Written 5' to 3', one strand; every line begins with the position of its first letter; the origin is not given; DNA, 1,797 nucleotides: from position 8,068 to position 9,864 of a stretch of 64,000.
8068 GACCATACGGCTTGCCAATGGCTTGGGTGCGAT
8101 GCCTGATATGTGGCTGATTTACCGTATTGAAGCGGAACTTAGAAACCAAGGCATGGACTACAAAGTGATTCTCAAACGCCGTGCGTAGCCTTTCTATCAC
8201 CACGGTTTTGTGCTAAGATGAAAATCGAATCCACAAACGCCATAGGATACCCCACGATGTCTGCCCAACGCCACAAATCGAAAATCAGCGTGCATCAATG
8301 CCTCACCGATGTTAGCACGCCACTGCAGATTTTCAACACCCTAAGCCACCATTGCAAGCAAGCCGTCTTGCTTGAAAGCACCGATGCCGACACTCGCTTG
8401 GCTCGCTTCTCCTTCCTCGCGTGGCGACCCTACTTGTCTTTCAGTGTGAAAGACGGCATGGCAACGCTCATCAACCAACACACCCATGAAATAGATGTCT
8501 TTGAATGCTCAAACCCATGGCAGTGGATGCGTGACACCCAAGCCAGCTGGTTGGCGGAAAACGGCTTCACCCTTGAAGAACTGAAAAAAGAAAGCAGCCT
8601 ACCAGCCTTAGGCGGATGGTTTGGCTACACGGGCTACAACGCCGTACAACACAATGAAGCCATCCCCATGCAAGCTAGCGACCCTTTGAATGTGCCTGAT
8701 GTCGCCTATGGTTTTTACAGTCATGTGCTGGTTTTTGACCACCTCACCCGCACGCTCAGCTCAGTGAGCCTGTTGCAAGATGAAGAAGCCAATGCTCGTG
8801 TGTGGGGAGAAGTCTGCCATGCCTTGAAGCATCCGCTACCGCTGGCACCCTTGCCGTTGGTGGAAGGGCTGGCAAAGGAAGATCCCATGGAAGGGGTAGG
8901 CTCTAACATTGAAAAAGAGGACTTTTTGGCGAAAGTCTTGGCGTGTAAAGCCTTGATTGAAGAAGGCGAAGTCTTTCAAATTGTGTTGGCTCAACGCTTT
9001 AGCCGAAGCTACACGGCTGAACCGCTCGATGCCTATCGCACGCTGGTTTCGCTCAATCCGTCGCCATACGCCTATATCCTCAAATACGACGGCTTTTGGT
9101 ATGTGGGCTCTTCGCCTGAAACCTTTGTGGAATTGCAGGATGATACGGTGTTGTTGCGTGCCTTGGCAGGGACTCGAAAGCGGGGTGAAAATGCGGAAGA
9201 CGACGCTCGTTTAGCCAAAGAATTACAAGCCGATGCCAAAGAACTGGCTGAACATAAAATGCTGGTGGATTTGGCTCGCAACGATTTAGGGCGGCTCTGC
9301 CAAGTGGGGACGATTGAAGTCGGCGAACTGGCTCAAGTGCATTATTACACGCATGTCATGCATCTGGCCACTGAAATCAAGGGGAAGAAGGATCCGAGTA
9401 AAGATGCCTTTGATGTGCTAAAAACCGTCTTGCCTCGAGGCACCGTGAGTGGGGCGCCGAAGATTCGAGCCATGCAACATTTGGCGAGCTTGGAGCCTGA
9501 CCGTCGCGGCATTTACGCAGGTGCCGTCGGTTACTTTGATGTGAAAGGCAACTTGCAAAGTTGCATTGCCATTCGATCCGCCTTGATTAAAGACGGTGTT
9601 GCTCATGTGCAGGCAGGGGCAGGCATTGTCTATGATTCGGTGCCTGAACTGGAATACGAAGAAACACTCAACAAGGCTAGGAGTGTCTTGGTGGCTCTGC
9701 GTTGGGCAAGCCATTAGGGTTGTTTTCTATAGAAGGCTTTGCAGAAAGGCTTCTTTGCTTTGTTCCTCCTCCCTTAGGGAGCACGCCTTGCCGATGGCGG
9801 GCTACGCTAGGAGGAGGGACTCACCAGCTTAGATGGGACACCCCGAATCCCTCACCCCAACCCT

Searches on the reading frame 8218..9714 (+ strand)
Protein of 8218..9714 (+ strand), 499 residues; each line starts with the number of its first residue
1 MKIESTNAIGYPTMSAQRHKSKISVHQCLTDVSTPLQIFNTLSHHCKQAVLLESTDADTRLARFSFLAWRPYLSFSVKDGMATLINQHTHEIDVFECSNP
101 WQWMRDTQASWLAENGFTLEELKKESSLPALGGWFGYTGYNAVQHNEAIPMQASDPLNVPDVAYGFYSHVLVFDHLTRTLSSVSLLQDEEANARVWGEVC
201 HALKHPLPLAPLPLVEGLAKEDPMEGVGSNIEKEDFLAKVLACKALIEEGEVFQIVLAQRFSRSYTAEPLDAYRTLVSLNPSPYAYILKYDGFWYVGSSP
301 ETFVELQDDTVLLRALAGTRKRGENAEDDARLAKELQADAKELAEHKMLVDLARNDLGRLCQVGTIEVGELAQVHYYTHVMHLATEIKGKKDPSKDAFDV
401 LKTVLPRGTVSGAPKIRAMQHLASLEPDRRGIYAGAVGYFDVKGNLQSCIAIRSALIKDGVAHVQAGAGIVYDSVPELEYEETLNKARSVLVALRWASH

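Call 88: search_protein_families(library=pfam, proteins=[window:8218-9714:+], max_evalue=0.00001)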
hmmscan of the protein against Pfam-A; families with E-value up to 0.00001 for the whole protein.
window:8218-9714:+ (499 aa): 2 families
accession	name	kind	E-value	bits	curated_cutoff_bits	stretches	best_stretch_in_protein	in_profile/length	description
PF00425.24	Chorismate_bind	-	3.6e-85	286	27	1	233-486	2-257/257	chorismate binding enzyme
PF04715.19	Anth_synt_I_N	-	1.2e-26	94.1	23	1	31-180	1-138/140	Anthranilate synthase component I, N terminal region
